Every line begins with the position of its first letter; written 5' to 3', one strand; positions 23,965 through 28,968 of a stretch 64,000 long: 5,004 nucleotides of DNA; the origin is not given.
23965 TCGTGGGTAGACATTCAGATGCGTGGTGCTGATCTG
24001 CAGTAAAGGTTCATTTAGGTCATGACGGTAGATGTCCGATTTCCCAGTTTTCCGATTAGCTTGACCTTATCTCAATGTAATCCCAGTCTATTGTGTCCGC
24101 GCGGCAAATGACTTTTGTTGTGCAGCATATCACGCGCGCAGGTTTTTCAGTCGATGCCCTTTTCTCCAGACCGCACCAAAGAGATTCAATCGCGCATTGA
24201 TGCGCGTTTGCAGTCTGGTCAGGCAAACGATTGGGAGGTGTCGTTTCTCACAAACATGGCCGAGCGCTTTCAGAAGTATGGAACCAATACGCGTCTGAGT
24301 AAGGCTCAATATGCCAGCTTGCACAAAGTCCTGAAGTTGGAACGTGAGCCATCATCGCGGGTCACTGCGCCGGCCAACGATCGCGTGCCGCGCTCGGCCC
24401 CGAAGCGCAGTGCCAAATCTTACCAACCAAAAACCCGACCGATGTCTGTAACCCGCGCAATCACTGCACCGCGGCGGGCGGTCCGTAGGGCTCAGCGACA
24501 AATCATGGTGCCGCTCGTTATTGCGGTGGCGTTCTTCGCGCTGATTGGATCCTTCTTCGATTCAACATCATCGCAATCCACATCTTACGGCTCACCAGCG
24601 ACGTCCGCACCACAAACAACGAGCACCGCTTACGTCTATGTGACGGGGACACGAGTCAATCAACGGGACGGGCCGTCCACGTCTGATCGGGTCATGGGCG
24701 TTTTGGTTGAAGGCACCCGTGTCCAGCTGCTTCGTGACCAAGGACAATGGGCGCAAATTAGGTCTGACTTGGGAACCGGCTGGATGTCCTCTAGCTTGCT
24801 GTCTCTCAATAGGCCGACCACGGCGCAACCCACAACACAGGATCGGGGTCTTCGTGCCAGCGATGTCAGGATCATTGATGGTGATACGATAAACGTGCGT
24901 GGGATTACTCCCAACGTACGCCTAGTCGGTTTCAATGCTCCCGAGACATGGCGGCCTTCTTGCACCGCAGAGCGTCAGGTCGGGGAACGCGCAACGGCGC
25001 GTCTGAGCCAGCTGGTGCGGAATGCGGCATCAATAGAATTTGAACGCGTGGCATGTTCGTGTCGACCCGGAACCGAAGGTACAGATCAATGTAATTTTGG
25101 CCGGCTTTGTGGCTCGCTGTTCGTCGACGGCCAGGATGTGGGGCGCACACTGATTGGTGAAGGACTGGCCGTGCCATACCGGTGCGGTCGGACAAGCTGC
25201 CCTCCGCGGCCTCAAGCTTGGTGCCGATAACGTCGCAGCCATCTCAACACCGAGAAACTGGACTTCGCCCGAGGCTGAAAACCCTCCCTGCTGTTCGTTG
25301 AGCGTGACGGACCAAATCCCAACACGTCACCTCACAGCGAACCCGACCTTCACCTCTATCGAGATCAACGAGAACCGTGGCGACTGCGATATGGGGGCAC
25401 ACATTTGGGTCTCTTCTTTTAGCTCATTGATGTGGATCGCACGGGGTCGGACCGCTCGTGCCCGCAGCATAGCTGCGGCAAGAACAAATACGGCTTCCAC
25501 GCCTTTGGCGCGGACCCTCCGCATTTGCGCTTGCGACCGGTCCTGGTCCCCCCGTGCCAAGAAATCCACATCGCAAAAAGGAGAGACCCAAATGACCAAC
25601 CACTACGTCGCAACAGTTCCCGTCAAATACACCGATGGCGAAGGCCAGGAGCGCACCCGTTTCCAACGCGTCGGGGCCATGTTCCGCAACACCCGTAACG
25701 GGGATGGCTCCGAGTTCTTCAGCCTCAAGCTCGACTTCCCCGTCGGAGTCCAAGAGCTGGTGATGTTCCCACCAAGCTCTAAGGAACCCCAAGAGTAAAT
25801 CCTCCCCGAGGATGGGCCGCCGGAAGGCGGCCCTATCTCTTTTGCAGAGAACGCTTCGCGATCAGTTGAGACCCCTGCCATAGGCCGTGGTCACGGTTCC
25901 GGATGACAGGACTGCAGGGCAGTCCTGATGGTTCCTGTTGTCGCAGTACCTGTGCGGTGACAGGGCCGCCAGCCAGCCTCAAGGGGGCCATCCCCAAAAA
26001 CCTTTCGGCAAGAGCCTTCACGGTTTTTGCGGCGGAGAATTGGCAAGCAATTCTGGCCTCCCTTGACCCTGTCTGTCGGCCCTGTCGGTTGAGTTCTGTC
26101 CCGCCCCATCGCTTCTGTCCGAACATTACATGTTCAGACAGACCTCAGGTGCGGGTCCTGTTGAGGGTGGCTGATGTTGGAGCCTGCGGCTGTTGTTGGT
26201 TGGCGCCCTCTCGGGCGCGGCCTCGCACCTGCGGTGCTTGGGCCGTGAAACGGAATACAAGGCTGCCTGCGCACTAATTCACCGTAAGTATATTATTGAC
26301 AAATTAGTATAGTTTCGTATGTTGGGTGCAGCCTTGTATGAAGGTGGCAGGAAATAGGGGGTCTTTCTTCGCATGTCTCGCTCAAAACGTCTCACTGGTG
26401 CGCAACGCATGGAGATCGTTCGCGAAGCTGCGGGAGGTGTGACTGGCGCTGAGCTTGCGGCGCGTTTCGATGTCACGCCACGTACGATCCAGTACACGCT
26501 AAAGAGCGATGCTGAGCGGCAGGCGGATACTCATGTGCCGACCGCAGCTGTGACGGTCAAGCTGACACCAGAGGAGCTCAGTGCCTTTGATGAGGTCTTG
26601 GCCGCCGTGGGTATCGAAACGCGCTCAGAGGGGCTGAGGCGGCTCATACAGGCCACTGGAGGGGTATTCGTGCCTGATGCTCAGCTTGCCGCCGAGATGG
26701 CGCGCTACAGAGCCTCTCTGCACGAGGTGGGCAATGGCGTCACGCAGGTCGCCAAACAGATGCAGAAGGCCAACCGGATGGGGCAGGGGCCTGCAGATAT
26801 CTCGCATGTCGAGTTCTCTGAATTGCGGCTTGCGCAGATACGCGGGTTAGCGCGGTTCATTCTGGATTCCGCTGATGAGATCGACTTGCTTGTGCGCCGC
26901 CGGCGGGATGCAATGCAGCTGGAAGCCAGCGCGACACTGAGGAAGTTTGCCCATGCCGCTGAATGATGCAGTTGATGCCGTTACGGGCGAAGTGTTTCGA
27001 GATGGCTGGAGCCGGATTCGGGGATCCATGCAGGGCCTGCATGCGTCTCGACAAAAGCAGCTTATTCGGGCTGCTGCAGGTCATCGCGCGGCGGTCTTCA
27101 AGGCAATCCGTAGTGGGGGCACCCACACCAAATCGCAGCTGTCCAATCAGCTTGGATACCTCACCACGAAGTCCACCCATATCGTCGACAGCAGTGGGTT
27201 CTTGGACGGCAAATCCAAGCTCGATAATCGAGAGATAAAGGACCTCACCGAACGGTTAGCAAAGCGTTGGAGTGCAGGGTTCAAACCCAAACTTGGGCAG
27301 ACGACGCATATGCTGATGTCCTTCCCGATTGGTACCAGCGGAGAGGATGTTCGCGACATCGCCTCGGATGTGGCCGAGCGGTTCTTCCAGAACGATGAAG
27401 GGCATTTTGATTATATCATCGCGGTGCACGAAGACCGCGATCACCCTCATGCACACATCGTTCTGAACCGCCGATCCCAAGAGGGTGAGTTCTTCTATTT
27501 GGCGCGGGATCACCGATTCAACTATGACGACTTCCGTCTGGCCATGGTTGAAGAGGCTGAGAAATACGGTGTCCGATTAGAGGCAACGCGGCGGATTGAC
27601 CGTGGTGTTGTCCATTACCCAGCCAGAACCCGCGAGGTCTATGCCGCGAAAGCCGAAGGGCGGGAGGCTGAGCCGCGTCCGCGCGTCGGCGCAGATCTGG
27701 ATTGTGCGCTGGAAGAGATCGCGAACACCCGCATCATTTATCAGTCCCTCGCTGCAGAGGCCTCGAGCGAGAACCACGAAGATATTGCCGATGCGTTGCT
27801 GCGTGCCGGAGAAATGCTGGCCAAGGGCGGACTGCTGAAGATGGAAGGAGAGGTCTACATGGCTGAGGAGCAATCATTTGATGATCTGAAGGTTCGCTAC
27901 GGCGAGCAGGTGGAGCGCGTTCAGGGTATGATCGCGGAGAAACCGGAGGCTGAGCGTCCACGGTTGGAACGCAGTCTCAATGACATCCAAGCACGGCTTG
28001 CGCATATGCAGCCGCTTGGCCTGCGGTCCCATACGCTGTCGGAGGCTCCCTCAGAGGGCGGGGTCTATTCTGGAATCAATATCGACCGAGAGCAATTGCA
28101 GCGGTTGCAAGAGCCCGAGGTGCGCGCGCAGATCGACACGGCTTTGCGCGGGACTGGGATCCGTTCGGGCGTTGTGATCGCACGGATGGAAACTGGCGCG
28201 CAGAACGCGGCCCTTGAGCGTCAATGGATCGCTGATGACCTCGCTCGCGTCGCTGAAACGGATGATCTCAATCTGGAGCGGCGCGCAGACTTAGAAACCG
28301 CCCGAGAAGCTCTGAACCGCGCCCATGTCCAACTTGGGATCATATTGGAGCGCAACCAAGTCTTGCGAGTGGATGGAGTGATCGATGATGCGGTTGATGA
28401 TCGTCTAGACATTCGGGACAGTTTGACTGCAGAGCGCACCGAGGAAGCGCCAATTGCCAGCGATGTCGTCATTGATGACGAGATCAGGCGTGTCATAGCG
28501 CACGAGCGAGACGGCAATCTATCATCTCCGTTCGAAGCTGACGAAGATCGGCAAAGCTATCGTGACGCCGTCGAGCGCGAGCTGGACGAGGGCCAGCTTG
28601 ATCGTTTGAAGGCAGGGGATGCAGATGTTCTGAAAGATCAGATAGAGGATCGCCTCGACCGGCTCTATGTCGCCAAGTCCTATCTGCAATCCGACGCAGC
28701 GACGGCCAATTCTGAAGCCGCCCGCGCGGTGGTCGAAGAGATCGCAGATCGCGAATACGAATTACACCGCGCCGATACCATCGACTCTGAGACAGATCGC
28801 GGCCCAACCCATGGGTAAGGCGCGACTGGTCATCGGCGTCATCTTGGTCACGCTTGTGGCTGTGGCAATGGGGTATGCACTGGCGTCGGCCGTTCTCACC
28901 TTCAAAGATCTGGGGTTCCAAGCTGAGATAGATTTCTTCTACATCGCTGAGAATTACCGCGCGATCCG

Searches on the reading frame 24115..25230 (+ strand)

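Call 8: search_protein_families(library=pfam, proteins=[window:24115-25230:+], max_evalue=0.001)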
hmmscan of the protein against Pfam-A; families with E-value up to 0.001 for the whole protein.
window:24115-25230:+ (371 aa): 3 families
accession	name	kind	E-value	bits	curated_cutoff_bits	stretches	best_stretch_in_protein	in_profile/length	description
PF08239.17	SH3_3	-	4.4e-10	40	27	1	181-230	3-54/54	Bacterial SH3 domain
PF06347.19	SH3_4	-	5.6e-05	23.3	24.1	1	179-230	3-55/56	Bacterial SH3 domain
PF00565.23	SNase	-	8.8e-05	23.4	21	1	267-357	1-79/107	Staphylococcal nuclease homologue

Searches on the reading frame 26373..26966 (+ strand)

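Call 8: search_protein_families(library=pfam, proteins=[window:26373-26966:+], max_evalue=0.001)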
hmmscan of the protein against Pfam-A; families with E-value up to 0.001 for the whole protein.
window:26373-26966:+ (197 aa): 3 families
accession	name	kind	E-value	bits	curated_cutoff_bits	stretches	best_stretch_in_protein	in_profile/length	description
PF13518.12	HTH_28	-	3.9e-05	24.1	25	1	11-46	1-35/52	Helix-turn-helix domain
PF08279.18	HTH_11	-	0.00026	21.2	25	1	13-43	6-36/55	HTH domain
PF13384.12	HTH_23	-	0.00096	19.4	24.6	1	10-44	5-39/50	Homeodomain-like domain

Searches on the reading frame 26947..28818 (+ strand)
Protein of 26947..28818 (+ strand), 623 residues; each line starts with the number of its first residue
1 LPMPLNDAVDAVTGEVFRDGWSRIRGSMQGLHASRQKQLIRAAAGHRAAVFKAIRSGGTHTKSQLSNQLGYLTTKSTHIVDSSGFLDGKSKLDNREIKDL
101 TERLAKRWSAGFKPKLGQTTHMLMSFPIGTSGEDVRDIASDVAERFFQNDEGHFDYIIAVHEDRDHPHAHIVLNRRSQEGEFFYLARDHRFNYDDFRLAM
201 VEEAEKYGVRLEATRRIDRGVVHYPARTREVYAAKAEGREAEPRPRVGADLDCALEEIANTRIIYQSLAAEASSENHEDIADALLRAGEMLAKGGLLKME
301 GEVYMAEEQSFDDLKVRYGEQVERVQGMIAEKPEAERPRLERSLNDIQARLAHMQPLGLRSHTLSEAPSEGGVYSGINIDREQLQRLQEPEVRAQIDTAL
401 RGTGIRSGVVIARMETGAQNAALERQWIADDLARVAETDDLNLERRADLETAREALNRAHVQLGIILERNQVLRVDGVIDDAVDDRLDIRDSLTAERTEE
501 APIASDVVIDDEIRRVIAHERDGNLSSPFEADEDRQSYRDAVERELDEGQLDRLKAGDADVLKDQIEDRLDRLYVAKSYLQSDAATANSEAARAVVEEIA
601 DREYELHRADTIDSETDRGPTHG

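Call 55: search_protein_families(library=pfam, proteins=[window:26947-28818:+], max_evalue=0.001)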
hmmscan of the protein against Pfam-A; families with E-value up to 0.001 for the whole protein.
window:26947-28818:+ (623 aa): 1 family
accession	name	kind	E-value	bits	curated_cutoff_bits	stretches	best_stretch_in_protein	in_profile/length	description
PF03432.20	Relaxase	-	1.5e-14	54.9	24.6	1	115-208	41-131/132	MobA/VirD2-like, nuclease domain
